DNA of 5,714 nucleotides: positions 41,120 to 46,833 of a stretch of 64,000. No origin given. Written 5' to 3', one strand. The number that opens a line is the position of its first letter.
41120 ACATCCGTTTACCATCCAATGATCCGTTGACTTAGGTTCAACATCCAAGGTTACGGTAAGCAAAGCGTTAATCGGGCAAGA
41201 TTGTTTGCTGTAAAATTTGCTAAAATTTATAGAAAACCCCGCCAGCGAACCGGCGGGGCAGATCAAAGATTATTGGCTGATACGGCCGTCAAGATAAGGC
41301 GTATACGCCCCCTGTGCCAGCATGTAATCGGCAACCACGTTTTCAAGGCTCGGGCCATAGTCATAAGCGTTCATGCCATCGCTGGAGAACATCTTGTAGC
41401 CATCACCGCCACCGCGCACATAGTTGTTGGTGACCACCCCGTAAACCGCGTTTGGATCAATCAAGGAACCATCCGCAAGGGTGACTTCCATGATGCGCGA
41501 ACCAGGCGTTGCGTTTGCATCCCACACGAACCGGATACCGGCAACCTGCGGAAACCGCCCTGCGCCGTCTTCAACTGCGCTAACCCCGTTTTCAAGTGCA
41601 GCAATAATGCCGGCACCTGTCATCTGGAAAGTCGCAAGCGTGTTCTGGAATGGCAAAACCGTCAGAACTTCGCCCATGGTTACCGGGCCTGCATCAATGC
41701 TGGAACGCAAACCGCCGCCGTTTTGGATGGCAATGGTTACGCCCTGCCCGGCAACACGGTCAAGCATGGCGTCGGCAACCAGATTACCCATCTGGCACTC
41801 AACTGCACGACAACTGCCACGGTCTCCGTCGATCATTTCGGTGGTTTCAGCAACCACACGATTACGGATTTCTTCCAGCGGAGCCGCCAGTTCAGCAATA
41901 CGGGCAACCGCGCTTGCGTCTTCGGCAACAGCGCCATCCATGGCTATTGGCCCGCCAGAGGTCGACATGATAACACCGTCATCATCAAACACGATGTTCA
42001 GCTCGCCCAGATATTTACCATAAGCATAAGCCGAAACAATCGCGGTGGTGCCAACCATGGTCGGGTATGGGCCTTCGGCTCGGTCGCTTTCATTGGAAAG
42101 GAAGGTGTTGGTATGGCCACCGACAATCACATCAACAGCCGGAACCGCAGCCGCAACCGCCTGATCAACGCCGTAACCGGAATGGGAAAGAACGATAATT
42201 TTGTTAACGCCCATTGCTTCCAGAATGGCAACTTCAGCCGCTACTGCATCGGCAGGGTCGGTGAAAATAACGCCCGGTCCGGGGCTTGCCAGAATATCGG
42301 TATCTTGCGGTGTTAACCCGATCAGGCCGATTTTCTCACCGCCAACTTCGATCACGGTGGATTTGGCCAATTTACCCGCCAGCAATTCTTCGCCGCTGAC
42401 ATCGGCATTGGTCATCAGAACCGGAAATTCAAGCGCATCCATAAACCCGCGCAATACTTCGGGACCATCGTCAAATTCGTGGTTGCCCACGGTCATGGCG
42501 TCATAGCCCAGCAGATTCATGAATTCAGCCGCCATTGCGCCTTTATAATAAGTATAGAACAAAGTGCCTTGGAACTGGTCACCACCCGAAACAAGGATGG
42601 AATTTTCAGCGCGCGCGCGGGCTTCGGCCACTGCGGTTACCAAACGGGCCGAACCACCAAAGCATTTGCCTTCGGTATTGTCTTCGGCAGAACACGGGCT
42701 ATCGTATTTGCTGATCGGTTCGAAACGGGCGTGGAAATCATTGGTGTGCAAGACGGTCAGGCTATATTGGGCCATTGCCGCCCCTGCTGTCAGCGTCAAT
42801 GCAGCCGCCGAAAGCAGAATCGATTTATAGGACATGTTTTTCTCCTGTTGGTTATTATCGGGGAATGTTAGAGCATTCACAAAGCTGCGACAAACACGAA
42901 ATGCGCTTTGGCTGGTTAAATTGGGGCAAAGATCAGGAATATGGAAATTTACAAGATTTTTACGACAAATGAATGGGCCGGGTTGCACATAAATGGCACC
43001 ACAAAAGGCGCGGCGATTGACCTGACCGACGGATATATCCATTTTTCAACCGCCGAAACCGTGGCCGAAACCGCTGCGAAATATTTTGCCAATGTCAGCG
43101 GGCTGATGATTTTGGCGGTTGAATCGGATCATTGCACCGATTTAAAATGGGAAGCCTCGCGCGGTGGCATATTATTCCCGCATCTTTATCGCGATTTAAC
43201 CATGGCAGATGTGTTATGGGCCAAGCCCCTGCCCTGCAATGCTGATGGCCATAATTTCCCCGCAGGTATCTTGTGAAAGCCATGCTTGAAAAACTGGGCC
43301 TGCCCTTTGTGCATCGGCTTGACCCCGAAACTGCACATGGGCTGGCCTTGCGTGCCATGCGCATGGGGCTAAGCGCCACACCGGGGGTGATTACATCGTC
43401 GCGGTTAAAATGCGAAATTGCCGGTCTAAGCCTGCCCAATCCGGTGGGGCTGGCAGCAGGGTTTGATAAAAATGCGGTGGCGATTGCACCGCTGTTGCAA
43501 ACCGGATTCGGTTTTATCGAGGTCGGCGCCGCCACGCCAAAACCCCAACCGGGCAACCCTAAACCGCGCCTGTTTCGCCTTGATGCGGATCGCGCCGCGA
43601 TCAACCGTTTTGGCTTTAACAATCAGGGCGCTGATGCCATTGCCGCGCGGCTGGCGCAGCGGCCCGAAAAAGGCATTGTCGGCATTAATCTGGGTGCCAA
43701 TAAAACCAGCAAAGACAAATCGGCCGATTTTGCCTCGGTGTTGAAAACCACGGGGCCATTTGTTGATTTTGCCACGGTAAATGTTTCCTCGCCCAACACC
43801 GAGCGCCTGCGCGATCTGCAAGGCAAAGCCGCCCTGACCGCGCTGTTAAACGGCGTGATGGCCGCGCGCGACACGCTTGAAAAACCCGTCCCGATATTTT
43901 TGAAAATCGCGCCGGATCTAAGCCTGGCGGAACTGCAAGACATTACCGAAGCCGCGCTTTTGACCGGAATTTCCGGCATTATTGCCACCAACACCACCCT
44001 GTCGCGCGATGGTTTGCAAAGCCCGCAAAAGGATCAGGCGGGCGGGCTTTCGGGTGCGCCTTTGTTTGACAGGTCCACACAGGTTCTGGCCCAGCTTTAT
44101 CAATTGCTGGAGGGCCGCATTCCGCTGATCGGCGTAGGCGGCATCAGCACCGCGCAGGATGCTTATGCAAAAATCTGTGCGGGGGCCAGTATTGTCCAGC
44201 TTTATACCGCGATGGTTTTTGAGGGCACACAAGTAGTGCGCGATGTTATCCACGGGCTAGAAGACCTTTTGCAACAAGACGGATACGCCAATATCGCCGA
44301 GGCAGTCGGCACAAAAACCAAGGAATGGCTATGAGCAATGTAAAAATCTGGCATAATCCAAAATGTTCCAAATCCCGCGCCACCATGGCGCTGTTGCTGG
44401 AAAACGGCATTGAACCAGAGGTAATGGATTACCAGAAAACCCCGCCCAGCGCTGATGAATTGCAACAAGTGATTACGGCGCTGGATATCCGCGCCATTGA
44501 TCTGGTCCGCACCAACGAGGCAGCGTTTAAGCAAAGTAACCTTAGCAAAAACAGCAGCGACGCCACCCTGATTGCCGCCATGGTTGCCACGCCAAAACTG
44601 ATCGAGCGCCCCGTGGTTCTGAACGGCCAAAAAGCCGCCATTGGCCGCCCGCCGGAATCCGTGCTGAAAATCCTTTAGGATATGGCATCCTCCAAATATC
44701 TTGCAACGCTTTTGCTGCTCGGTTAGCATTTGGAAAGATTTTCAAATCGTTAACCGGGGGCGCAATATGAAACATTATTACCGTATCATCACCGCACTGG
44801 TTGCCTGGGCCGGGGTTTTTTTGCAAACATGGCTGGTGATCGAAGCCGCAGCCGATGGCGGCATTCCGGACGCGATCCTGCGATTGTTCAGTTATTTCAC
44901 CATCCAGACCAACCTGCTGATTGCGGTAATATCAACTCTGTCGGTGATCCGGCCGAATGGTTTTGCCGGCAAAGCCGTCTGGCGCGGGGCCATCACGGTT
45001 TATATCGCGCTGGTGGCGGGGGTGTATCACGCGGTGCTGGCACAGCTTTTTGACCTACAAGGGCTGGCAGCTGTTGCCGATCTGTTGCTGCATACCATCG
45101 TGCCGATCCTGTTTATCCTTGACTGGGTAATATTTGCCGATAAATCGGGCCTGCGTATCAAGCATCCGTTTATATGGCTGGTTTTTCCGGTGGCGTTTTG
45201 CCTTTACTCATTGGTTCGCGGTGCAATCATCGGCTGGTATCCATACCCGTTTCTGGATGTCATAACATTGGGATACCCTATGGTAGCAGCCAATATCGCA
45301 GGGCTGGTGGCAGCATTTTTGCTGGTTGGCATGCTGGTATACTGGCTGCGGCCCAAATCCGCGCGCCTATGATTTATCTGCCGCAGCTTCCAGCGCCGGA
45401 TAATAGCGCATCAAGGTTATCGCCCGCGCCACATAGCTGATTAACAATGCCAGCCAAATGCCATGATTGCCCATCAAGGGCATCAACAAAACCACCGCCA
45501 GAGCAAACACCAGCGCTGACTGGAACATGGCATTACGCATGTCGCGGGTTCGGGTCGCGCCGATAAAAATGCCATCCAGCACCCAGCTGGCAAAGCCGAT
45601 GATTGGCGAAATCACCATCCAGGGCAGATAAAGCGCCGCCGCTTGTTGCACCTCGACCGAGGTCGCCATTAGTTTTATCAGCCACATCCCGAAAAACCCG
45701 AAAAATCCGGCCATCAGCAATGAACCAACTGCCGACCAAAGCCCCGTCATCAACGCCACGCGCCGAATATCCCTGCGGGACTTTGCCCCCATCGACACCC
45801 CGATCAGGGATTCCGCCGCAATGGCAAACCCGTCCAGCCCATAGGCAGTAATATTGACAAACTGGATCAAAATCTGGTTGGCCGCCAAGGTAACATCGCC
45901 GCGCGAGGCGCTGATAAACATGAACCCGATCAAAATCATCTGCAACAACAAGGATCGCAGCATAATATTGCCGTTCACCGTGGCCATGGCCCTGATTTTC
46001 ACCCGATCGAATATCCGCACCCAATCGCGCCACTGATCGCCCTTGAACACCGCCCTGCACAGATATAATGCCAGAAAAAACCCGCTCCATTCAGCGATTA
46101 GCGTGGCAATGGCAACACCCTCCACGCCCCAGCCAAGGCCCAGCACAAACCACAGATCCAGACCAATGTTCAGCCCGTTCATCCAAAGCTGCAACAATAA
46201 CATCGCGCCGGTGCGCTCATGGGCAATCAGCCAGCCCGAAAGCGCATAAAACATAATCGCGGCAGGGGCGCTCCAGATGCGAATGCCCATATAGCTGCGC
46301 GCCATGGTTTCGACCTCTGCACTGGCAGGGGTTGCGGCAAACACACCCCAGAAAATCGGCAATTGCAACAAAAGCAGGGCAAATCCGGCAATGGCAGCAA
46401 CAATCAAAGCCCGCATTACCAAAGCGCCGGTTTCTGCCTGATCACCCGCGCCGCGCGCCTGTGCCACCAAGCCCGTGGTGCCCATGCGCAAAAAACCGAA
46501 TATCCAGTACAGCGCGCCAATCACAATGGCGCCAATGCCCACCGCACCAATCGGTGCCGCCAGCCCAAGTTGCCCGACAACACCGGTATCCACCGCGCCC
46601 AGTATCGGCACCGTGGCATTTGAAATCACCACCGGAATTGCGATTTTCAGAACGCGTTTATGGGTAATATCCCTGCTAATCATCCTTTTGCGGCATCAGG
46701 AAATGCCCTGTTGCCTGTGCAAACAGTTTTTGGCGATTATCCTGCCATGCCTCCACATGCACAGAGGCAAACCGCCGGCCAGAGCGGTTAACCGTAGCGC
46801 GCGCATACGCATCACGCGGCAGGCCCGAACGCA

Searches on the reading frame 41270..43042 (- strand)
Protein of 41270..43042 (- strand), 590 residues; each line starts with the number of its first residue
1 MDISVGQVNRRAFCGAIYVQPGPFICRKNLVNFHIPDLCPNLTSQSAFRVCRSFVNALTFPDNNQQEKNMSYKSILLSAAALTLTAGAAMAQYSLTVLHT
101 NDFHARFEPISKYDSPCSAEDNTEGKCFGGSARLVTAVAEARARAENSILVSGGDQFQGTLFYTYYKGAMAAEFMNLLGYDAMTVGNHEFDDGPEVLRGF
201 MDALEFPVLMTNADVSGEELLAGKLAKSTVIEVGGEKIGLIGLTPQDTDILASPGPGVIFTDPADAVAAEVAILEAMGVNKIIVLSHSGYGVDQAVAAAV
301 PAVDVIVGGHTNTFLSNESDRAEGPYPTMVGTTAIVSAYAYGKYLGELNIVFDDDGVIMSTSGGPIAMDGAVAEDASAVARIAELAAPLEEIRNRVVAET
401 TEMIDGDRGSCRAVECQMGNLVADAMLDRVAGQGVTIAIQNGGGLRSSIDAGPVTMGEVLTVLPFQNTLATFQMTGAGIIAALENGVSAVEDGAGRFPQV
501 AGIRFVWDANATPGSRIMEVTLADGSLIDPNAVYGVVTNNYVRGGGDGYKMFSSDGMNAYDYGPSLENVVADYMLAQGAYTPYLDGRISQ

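Call 34: search_protein_families(library=pfam, proteins=[window:41270-43042:-], max_evalue=0.0001)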
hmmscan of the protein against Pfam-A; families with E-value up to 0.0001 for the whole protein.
window:41270-43042:- (590 aa): 2 families
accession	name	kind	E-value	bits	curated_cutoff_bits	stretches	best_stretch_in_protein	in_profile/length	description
PF02872.23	5_nucleotid_C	-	7.1e-44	150.1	23.6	1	396-553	1-157/158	5'-nucleotidase, C-terminal domain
PF00149.33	Metallophos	-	1.2e-10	42.5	21.5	1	96-311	2-188/191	Calcineurin-like phosphoesterase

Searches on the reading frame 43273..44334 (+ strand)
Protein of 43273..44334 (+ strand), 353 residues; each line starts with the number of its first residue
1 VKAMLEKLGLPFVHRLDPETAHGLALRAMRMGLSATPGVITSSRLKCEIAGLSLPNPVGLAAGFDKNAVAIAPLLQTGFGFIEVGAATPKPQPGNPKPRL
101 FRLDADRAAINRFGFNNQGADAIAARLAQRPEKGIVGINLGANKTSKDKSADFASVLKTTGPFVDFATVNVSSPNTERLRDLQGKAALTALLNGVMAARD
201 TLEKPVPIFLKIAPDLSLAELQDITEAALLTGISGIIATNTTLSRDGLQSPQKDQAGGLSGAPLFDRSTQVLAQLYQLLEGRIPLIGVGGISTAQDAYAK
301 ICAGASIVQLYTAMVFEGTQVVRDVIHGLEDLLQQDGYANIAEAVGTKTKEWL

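Call 34: search_protein_families(library=pfam, proteins=[window:43273-44334:+], max_evalue=0.0001)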
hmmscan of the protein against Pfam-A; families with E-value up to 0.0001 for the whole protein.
window:43273-44334:+ (353 aa): 2 families
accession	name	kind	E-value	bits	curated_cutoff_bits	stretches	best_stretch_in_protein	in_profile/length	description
PF01180.27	DHO_dh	-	9.6e-86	288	27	1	45-333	2-291/291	Dihydroorotate dehydrogenase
PF03060.21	NMO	-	6.4e-05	22.9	28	0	255-315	166-226/331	Nitronate monooxygenase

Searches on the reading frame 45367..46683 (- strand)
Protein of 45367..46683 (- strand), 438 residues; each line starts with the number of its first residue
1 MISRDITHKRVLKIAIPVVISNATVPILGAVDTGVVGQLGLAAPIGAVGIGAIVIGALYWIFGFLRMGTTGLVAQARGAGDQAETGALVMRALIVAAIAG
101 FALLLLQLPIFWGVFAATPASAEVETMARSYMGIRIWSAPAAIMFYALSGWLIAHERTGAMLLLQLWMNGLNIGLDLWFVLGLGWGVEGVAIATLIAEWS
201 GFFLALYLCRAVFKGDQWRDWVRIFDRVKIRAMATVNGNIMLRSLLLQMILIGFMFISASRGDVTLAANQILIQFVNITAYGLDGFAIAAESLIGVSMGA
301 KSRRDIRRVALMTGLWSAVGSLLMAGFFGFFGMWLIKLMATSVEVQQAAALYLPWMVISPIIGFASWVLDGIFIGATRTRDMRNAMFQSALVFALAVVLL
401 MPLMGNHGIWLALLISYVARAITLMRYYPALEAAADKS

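Call 34: search_protein_families(library=pfam, proteins=[window:45367-46683:-], max_evalue=0.0001)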
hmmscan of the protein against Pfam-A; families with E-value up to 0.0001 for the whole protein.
window:45367-46683:- (438 aa): 1 family
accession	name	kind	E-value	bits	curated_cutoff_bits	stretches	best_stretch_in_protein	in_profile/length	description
PF01554.23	MatE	-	2.8e-26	92.6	24.9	2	240-394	2-155/161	MatE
